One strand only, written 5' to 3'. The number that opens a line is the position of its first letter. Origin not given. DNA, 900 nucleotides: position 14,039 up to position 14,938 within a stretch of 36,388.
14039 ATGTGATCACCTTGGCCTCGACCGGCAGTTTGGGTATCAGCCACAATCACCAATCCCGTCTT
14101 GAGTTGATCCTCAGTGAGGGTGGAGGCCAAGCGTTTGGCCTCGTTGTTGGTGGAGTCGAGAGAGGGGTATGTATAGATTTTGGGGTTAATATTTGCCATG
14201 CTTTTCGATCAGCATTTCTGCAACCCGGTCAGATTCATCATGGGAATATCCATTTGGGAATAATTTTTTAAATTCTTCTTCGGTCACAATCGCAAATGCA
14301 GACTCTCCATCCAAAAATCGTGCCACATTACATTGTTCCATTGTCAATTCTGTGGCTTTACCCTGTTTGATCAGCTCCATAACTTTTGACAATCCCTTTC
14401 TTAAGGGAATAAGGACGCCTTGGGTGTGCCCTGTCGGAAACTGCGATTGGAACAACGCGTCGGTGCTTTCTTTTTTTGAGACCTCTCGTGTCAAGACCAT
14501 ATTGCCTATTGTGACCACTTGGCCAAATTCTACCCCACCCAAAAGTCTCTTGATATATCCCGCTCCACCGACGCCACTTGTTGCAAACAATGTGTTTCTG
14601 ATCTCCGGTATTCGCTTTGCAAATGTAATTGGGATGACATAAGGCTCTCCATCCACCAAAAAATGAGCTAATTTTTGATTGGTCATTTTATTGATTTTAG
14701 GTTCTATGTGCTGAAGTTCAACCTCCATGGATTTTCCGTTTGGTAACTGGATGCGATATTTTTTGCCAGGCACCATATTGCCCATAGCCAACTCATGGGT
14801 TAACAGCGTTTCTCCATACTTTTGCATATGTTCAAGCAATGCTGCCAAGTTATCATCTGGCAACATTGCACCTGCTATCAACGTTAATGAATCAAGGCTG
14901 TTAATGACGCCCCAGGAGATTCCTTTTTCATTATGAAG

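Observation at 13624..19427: Two minimal biotin-protein-ligase paralogs bracket the carboxylase gene, and one has degenerate catalytic motifs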

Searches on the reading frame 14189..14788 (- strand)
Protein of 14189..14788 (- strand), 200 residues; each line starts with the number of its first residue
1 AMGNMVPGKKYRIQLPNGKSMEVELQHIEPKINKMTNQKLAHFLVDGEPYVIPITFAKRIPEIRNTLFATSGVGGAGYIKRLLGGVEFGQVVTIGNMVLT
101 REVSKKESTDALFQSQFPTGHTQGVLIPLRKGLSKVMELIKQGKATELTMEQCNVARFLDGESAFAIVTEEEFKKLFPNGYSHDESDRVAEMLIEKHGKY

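Call 50: predict_structure(alignment_id=A4)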
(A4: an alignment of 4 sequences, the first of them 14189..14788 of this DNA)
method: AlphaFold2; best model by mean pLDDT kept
length: 200 residues; sequences in the alignment: 4
mean_pLDDT: 63.2   pTM: 0.50
mean pLDDT of the five models: 63.2, 61.5, 59.9, 59.7, 57.0
residues with pLDDT >= 90: 3; 70-90: 77; 50-70: 82; < 50: 38
segments of 3 or more residues with pLDDT < 50: 1-4, 55-77, 103-109
pLDDT, mean of each block of 10 residues (from residue 1): 49 61 56 63 60 45 25 37 65 67 46 71 81 80 73 71 75 88 86 66
secondary structure, 60 per line:
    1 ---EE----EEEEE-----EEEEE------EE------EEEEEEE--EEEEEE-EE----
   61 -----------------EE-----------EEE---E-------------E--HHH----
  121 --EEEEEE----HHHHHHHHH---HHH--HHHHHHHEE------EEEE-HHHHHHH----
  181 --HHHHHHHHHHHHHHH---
elements in order: E10-14 E20-24 E39-45 E48-53 E91-93 E123-128 H133-141 H150-156 E165-168 H170-176 H183-197

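Call 55: fold_search(model_id=the predicted structure, library=pdb)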
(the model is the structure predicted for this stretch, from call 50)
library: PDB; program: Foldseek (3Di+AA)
matches with E <= 10: 329; with E <= 0.001: 0
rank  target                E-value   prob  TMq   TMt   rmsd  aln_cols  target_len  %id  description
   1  4qsk_A                2.0e-03  0.80  0.17  0.05  14.7       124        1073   20  Crystal Structure of L. monocytogenes Pyruvate Carboxylase in complex with Cyclic-di-AMP (released 2014-10-29)
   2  4qsh_D                2.4e-03  0.87  0.17  0.05  14.5       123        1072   21  Crystal Structure of L. monocytogenes Pyruvate Carboxylase in complex with Cyclic-di-AMP (released 2014-10-29)
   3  4qsh_B                2.7e-03  0.85  0.17  0.05  14.5       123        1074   21  Crystal Structure of L. monocytogenes Pyruvate Carboxylase in complex with Cyclic-di-AMP (released 2014-10-29)
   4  3hb9_A                3.7e-03  0.80  0.17  0.05  13.5       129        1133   18  Crystal Structure of S. aureus Pyruvate Carboxylase A610T Mutant (released 2009-06-30)
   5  4qsh_A                3.9e-03  0.82  0.17  0.05  14.5       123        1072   21  Crystal Structure of L. monocytogenes Pyruvate Carboxylase in complex with Cyclic-di-AMP (released 2014-10-29)
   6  4qsh_C                4.7e-03  0.80  0.17  0.05  14.5       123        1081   21  Crystal Structure of L. monocytogenes Pyruvate Carboxylase in complex with Cyclic-di-AMP (released 2014-10-29)
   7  3hb9_B                5.0e-03  0.90  0.23  0.05  14.3       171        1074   16  Crystal Structure of S. aureus Pyruvate Carboxylase A610T Mutant (released 2009-06-30)
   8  4hnv_A                5.3e-03  0.87  0.22  0.05  14.4       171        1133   16  Crystal structure of R54E mutant of S. aureus Pyruvate carboxylase (released 2013-01-16)
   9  3bg5_B                5.7e-03  0.77  0.17  0.05  13.6       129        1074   17  Crystal Structure of Staphylococcus Aureus Pyruvate Carboxylase (released 2008-02-26)
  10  5vyz_C                6.4e-03  0.66  0.16  0.04  15.1       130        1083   18  Crystal structure of Lactococcus lactis pyruvate carboxylase in complex with cyclic-di-AMP (released 2017-08-16)
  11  5vyz_B                7.3e-03  0.69  0.16  0.04  15.6       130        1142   20  Crystal structure of Lactococcus lactis pyruvate carboxylase in complex with cyclic-di-AMP (released 2017-08-16)
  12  5vyz_D                8.2e-03  0.63  0.16  0.04  15.2       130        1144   18  Crystal structure of Lactococcus lactis pyruvate carboxylase in complex with cyclic-di-AMP (released 2017-08-16)
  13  5vz0_A                9.9e-03  0.60  0.16  0.04  14.6       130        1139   18  Crystal structure of Lactococcus lactis pyruvate carboxylase G746A mutant in complex with cyclic-di-AMP (released 2017-08-16)
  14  3hbl_B                1.0e-02  0.66  0.17  0.05  13.4       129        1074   18  Crystal Structure of S. aureus Pyruvate Carboxylase T908A Mutant (released 2009-06-30)
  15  3bg5_D                1.1e-02  0.57  0.17  0.04  18.7       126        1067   17  Crystal Structure of Staphylococcus Aureus Pyruvate Carboxylase (released 2008-02-26)
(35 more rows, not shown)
